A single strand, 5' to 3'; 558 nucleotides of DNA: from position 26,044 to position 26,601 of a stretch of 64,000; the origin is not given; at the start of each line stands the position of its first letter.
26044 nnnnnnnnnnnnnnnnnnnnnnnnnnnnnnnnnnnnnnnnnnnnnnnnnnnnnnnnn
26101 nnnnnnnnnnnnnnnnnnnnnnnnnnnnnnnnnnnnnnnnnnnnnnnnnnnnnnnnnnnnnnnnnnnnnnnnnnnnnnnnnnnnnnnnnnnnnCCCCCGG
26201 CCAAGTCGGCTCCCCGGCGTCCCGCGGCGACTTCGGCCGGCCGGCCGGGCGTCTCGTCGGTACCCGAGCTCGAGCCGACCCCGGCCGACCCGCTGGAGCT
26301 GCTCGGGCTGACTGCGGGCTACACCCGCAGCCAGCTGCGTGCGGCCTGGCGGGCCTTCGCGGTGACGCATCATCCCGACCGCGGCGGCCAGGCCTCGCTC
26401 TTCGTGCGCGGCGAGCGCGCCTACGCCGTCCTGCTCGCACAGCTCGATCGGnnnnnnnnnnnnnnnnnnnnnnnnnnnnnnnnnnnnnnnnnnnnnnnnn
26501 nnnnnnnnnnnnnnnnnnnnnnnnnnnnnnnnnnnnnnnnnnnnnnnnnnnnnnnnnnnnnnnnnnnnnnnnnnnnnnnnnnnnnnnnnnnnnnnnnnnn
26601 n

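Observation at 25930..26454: Histone-H1-like (xxKKA)15 region fused to a J-domain, heading crtI-crtB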

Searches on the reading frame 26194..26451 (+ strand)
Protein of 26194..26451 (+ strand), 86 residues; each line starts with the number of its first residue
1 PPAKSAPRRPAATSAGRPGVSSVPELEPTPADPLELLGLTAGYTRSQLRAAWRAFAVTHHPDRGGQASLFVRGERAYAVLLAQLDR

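Call 9: find_homologous_proteins(query=window:26194-26451:+, max_evalue=0.001)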
Query seq(86 aa): 6 candidates shared short words with the query, none scored E <= 0.001.

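Call 20: search_solved_structures(query=window:26215-26451:+, max_evalue=10, show_alignments=3)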
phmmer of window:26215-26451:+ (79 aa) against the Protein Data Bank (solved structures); distinct sequences matched with E-value up to 10: 40.
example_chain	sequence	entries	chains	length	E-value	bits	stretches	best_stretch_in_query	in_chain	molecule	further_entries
2ctp_A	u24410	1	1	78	0.0029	20.9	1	24-73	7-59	DnaJ homolog subfamily B member 12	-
2lo1_A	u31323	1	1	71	0.0065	19.8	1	28-73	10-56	DnaJ homolog subfamily A member 1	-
2m6y_A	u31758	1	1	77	0.008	19.5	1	28-73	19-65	DnaJ homolog subfamily A member 1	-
2yua_A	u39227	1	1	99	0.01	19.1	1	27-73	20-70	Williams-Beuren syndrome chromosome region 18 protein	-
8e2o_A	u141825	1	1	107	0.016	18.6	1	28-73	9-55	Isoform 2 of DnaJ homolog subfamily A member 1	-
2cug_A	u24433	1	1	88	0.028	17.8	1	16-74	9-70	mKIAA0962 protein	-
8iuf_E6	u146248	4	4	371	0.035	17.5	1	24-71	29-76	NDUEG6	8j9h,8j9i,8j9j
2guz_A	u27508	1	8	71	0.038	17.4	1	24-65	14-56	Mitochondrial import inner membrane translocase subunit TIM14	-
1bqz_A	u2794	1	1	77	0.055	16.9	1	25-73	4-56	DNAJ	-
2ys8_A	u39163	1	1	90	0.061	16.7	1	24-56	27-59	Rab-related GTP-binding protein RabJ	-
1hdj_A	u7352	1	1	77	0.097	16.1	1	26-60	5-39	HUMAN HSP40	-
1bq0_A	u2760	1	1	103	0.098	16.1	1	25-58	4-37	DNAJ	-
5nro_B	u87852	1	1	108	0.1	16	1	25-58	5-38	Chaperone protein DnaJ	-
1xbl_A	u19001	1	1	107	0.11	15.9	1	25-58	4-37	DNAJ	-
2och_A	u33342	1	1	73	0.12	15.8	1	28-74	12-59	Hypothetical protein dnj-12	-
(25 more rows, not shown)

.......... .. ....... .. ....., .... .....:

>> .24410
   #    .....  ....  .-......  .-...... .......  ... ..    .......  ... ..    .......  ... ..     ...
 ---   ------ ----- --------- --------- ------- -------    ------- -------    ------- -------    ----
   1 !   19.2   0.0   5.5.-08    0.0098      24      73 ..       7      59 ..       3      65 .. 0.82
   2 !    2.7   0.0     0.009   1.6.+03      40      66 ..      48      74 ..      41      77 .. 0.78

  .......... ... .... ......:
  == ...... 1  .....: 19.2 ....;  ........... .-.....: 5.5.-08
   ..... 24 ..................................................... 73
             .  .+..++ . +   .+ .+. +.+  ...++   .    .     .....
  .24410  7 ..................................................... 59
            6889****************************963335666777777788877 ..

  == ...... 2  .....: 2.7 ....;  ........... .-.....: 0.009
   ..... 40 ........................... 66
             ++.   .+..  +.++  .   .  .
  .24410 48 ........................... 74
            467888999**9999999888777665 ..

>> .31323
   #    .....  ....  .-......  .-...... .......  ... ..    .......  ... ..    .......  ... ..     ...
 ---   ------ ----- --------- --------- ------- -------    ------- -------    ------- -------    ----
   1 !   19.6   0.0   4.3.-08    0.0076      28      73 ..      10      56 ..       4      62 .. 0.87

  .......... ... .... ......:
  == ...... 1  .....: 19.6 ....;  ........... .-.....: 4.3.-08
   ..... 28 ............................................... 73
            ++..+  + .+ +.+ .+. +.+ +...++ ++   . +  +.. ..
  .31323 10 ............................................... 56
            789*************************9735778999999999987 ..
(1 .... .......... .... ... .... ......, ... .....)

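Call 21: search_protein_representatives(protein=window:26215-26451:+)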
Query: 79 residues. Proteins with E-value up to 0.001 (for the whole library): 533; up to 1e-10: 10; up to 1e-30: 1. The best 150 are listed.
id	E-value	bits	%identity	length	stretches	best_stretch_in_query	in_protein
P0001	5.9e-44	162.9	100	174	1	1-79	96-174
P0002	1.3e-15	72.9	32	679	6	9-57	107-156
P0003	3.6e-15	71.5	43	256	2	20-79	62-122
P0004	6.1e-12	61.2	52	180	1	9-74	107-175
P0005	1.3e-11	60.2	52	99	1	11-72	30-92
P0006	1.9e-11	59.6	51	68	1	16-74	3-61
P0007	5.0e-11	58.3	43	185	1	2-76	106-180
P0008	6.5e-11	57.9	48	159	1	2-73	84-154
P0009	6.7e-11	57.9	44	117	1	7-77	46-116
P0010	8.4e-11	57.6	52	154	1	17-74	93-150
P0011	1.1e-10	57.2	46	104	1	12-76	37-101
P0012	1.4e-10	56.9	47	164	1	3-74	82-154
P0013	2.3e-10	56.2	40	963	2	27-75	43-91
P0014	1.2e-09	53.9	28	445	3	19-73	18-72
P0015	3.7e-09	52.4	53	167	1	17-75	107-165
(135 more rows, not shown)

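Call 26: find_related_loci(query=A1, collection=genome_contigs, flank=5000)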
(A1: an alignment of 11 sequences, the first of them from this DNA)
Query A1 (72 aa) in genome_contigs; peptide patterns used: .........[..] (x = any residue, [..] = any of these).
600 stretches matched a pattern (row limit reached: there are more); 172 encode a relative of the query (tblastn E <= 1e-3); the best 80 are kept; 80 distinct loci.
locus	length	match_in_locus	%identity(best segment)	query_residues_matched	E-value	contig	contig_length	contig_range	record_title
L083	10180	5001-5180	53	8-67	7e-16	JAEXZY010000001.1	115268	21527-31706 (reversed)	MAG: Actinomycetes bacterium isolate OH_HDB_257 k127_418446, whole genome shotgun sequence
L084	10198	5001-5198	47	5-70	7e-15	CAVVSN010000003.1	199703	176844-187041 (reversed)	MAG: uncultured Actinomycetota bacterium isolate MFD01213.bin.2.162 genome assembly, contig: contig_1682, whole genome s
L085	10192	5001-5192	48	6-69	4e-14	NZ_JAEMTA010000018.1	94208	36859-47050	MAG: Mycolicibacterium sp. isolate SupBloom_Metag_024 NODE_54_length_94208_cov_91.079732, whole genome shotgun sequence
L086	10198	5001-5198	47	4-66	4e-13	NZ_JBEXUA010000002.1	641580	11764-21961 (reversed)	Mycobacterium sp. NPDC006124 NPDC006124_278_B11.ctg-0002, whole genome shotgun sequence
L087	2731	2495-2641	43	18-66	1e-9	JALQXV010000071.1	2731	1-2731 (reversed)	MAG: Candidatus Saccharimonadia bacterium isolate HJD.2 HJD_388216, whole genome shotgun sequence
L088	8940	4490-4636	43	18-66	2e-9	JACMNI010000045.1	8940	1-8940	MAG: Candidatus Saccharibacteria bacterium isolate LF-bin-156 FL-bin-156-contig-k141_2286736, whole genome shotgun seque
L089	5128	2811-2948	46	21-66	2e-9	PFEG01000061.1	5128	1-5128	MAG: Candidatus Saccharibacteria bacterium CG10_big_fil_rev_8_21_14_0_10_47_8 CG10_8_21_14_0.10_scaffold_19684_c, whole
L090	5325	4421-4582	39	14-67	3e-9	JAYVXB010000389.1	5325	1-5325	MAG: Deltaproteobacteria bacterium isolate GL85_DN_concoct_11 GL85_DN_concoct_11_388, whole genome shotgun sequence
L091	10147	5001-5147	43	18-66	5e-9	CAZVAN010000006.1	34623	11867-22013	MAG TPA_asm: uncultured Candidatus Saccharibacteria bacterium isolate binchicken_co54_401 genome assembly, contig: NODE_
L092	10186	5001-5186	37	5-66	4e-9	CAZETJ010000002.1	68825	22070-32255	MAG TPA_asm: uncultured Candidatus Saccharibacteria bacterium isolate binchicken_co50_391 genome assembly, contig: NODE_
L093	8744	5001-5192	33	1-66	5e-9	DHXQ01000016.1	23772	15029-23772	MAG TPA_asm: Candidatus Saccharibacteria bacterium UBA5152 UBA5152_contig_3612, whole genome shotgun sequence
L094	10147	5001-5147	41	18-66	6e-9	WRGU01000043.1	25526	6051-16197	MAG: Candidatus Saccharibacteria bacterium isolate Nc150P4bin6 JGI20171J29575_12612691, whole genome shotgun sequence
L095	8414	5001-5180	40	7-66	7e-9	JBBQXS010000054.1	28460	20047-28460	MAG: Acidimicrobiia bacterium isolate Co_metawrap_2126 Cmw_2126_k141_15570007_length_28460_cov_12.9983, whole genome sho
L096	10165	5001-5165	36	12-66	9e-9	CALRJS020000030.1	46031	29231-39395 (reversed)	MAG: Sphingobacterium thalpophilum isolate JJ-GEL11-19-1-m2-bin22 genome assembly, contig: JJ-OR15-03-C185, whole genome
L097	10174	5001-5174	47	9-66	8e-9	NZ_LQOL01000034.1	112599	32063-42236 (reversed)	Mycolicibacterium canariasense strain CCUG 47953 contig_27, whole genome shotgun sequence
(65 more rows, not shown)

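Call 27: find_homologous_proteins(query=A1, max_evalue=0.001)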
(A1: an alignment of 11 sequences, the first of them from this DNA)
Query A1 (11 sequences) (72 aa, profile of the alignment): 64 proteins with E <= 0.001 among 3130 candidates.
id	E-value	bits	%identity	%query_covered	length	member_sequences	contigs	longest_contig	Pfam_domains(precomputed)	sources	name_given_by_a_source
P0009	1.1e-29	120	47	92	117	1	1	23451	PF00226.37,PF07382.17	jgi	jgi:DnaJ-class molecular chaperone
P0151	1.8e-29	119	51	88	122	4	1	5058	PF00226.37,PF07382.17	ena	-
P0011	1.8e-29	119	51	88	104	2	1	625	PF00226.37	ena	-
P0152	2.9e-29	118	47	99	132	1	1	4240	PF00226.37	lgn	-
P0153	6.2e-29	117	51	68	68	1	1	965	PF00226.37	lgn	-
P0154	6.5e-29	117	49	96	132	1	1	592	PF00226.37,PF07382.17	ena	-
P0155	7.5e-29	117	57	97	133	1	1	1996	-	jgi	jgi:hypothetical protein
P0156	7.6e-29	117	52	86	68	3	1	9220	-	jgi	jgi:curved DNA-binding protein CbpA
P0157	2.7e-28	115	46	99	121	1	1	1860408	-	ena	-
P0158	4.3e-28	115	51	82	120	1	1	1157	-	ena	-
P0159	4.7e-28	114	48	92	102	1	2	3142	PF00226.37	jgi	jgi:hypothetical protein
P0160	4.8e-28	114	50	92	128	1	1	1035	PF00226.37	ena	-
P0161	9.2e-28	113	55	76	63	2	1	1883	-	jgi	jgi:curved DNA-binding protein CbpA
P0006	1.6e-27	113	50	86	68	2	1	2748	-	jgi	jgi:curved DNA-binding protein CbpA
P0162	1.6e-27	113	45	92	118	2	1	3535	-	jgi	jgi:hypothetical protein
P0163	1.8e-27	113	58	79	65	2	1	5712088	-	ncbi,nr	ncbi:hypothetical protein [Mycolicibacterium madagascariense]|nr:hypothetical protein [Mycolicibacte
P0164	3.3e-27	112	49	85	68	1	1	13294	PF00226.37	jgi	jgi:DnaJ-class molecular chaperone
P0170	3.8e-26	108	47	76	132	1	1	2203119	-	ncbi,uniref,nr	ncbi:hypothetical protein H7J86_19590 [Mycobacterium hackensackense]|uniref:hypothetical protein n=1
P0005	4.7e-26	108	58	69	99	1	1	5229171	PF00226.37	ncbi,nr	ncbi:hypothetical protein acdb102_06820 [Acidothermaceae bacterium B102]|nr:hypothetical protein acd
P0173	2.5e-25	106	47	81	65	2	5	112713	PF00226.37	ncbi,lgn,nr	ncbi:hypothetical protein AWB94_07760 [Mycolicibacterium canariasense]|nr:hypothetical protein AWB94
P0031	1.2e-14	71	50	75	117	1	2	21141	PF00226.37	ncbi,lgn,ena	-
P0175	4.9e-12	63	44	75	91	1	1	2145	PF00226.37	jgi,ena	jgi:DnaJ-class molecular chaperone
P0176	1.2e-11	62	47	71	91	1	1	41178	PF00226.37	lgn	-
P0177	3.1e-11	61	34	74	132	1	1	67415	PF00226.37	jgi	jgi:DnaJ-domain-containing protein 1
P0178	4.7e-11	60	42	72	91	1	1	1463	PF00226.37,PF00684.26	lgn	-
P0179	7.6e-10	56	32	65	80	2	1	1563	PF00226.37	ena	-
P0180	9.7e-10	56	48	58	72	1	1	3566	PF00226.37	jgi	jgi:DnaJ family protein A protein 2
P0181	1.8e-9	55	39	71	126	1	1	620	PF00226.37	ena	-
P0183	1.2e-8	52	43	74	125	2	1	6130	PF00226.37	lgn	-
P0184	1.4e-8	52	43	68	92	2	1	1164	PF00226.37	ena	-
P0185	2.0e-8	52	36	69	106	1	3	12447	PF00226.37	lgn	-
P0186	2.5e-8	51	46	57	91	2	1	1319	PF00226.37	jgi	jgi:molecular chaperone DnaJ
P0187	6.7e-8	50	44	65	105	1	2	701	PF00226.37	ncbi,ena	-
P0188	7.6e-8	50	48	65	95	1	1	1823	PF00226.37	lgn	-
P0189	2.3e-7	48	41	54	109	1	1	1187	PF00226.37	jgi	jgi:hypothetical protein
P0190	3.2e-7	48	44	68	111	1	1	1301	PF00226.37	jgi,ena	jgi:DnaJ-class molecular chaperone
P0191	3.3e-7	48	45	61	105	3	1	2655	PF00226.37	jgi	jgi:hypothetical protein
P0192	1.9e-6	45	49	49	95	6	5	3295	PF00226.37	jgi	-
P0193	3.5e-6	44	46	65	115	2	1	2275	PF00226.37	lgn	-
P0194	6.9e-6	43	42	76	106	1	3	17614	PF00226.37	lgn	-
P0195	7.4e-6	43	42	69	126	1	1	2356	PF00226.37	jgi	-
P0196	2.3e-5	42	46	68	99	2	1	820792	PF00226.37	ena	-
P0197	3.9e-5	41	36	81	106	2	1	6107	PF00226.37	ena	-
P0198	7.3e-5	40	31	90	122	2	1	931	PF00226.37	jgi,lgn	-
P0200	1.9e-4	39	31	86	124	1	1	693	PF00226.37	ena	-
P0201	2.3e-4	39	33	90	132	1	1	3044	PF00226.37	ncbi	-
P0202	2.5e-4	38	33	90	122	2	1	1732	PF00226.37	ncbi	ncbi:Co-chaperone protein DjlA [subsurface metagenome]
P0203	3.4e-4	38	35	90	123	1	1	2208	PF00226.37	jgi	-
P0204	4.5e-4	38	32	74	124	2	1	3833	PF00226.37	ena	-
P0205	7.2e-4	37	28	82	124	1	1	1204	PF00226.37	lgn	-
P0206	7.2e-4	37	32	74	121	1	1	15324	PF00226.37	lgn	-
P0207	8.3e-4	37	29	86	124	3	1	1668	PF00226.37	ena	-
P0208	8.8e-4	37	30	82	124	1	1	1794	PF00226.37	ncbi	-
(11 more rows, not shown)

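Call 30: find_encoding_contigs(protein=P0170, flank=6000, max_places=2)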
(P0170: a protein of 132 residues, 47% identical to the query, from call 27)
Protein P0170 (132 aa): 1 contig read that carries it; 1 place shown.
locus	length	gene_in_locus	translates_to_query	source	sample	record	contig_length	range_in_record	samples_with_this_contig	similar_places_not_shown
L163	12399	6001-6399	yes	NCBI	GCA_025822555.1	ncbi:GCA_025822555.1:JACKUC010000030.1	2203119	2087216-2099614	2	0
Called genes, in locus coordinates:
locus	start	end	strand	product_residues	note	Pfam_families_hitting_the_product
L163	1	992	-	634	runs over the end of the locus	PF00501:AMP-binding, PF13193:AMP-binding_C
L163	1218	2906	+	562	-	PF01494:FAD_binding_3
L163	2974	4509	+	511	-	PF00561:Abhydrolase_1, PF08386:Abhydrolase_4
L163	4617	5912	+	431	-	PF07690:MFS_1, PF12832:MFS_1_like, PF13347:MFS_2, PF07690:MFS_1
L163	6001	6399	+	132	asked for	-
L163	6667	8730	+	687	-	PF00672:HAMP, PF00211:Guanylate_cyc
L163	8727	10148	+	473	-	PF00924:MS_channel_2nd, PF00027:cNMP_binding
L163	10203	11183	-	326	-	PF01370:Epimerase (faint), PF05368:NmrA, PF13460:NAD_binding_10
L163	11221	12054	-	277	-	PF00106:adh_short, PF08659:KR, PF01370:Epimerase (faint), PF13561:adh_short_C2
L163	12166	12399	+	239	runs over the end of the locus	PF01527:HTH_Tnp_1, PF13384:HTH_23 (weak), PF13518:HTH_28 (weak), PF13551:HTH_29 (faint), PF00440:TetR_N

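Call 31: find_encoding_contigs(protein=P0005, flank=6000, max_places=2)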
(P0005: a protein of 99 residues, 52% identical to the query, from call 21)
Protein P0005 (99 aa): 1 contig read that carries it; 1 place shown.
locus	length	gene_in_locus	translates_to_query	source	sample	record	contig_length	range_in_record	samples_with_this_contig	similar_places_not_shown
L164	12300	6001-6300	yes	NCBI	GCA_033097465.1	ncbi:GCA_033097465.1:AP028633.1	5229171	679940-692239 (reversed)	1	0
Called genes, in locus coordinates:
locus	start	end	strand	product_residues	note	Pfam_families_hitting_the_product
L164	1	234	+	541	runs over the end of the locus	PF07969:Amidohydro_3, PF01979:Amidohydro_1 (weak)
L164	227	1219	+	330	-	-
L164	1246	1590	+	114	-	PF03551:PadR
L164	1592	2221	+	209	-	PF22564:HAAS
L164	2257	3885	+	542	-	PF02366:PMT, PF16192:PMT_4TMC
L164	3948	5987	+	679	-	PF02922:CBM_48, PF00128:Alpha-amylase (weak)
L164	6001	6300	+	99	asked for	PF00226:DnaJ (weak)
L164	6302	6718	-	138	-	PF00903:Glyoxalase (weak)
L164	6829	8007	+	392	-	PF04024:PspC, PF02518:HATPase_c (weak)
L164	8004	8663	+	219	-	PF00072:Response_reg, PF00196:GerE, PF04545:Sigma70_r4 (weak), PF08281:Sigma70_r4_2 (weak)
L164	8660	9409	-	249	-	PF04029:2-ph_phosp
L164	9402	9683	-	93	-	PF03992:ABM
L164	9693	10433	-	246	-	PF00149:Metallophos, PF12850:Metallophos_2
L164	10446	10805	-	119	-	PF00392:GntR, PF14502:HTH_41 (weak)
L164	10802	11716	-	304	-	-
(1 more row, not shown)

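Call 32: find_encoding_contigs(protein=P0157, flank=6000, max_places=2)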
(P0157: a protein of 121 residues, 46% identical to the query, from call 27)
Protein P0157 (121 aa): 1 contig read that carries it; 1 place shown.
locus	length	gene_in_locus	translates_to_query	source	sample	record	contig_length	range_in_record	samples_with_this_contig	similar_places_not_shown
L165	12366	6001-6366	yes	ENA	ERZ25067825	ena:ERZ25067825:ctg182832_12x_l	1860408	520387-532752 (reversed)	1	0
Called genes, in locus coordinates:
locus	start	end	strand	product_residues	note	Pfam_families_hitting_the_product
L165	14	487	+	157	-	PF03780:Asp23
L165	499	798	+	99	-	PF03780:Asp23 (weak)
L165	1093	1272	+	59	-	-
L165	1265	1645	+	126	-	PF03780:Asp23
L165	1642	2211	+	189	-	PF19803:DUF6286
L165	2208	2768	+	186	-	-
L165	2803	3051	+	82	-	-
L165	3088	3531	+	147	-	PF13188:PAS_8 (weak), PF00989:PAS, PF08448:PAS_4 (weak), PF13426:PAS_9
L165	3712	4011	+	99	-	PF13581:HATPase_c_2, PF02518:HATPase_c (weak)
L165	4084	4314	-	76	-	-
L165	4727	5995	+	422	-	PF07690:MFS_1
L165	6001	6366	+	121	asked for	-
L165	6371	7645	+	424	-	PF02040:ArsB, PF03600:CitMHS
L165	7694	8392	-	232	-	-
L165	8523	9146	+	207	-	PF00072:Response_reg, PF00486:Trans_reg_C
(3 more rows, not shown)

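Call 33: find_encoding_contigs(protein=P0163, flank=6000, max_places=2)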
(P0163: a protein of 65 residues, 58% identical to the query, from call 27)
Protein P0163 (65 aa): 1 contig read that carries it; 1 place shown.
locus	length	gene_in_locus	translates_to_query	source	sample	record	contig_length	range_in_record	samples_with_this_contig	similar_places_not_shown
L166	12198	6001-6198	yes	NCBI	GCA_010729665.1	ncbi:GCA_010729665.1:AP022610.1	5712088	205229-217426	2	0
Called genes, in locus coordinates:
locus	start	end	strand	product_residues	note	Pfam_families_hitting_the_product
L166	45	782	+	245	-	PF06912:DUF1275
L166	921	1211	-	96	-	-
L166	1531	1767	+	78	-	-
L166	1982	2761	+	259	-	PF00072:Response_reg, PF00486:Trans_reg_C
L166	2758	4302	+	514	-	PF00512:HisKA, PF02518:HATPase_c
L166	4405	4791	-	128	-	PF26380:Pilin_Mycobact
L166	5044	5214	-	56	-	PF05532:CsbD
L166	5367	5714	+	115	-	-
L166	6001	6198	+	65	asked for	-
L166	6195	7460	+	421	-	PF12832:MFS_1_like, PF07690:MFS_1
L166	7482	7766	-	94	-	-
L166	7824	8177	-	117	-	PF03861:ANTAR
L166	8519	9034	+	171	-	-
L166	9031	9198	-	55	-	-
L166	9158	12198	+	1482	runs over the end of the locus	PF00122:E1-E2_ATPase, PF00702:Hydrolase, PF13246:Cation_ATPase, PF00689:Cation_ATPase_C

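Call 34: find_encoding_contigs(protein=P0173, flank=6000, max_places=3)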
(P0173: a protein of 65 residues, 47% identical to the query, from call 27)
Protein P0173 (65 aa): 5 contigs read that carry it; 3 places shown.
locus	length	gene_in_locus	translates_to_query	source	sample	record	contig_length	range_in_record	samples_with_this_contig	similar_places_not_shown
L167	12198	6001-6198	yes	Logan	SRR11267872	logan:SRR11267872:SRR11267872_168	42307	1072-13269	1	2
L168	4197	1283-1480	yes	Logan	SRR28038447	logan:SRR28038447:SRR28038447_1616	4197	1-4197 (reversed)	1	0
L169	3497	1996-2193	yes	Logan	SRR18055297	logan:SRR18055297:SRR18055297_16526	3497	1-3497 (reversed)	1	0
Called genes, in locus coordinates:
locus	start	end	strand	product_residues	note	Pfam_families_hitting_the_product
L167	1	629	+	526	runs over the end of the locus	PF00999:Na_H_Exchanger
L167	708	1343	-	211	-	PF01810:LysE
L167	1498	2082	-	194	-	PF03729:DUF308 (weak)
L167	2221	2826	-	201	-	PF00440:TetR_N, PF16925:TetR_C_13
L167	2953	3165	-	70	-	PF05532:CsbD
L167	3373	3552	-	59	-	-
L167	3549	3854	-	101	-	-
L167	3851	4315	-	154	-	PF03780:Asp23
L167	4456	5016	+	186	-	PF04542:Sigma70_r2, PF08281:Sigma70_r4_2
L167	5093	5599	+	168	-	-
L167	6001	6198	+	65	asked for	PF00226:DnaJ (weak)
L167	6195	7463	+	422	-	PF01306:LacY_symp (faint), PF07690:MFS_1, PF13347:MFS_2, PF07690:MFS_1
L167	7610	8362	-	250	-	PF05988:DUF899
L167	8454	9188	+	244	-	PF02308:MgtC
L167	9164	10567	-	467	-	PF07690:MFS_1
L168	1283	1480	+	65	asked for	PF00226:DnaJ (weak)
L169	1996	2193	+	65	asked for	PF00226:DnaJ (weak)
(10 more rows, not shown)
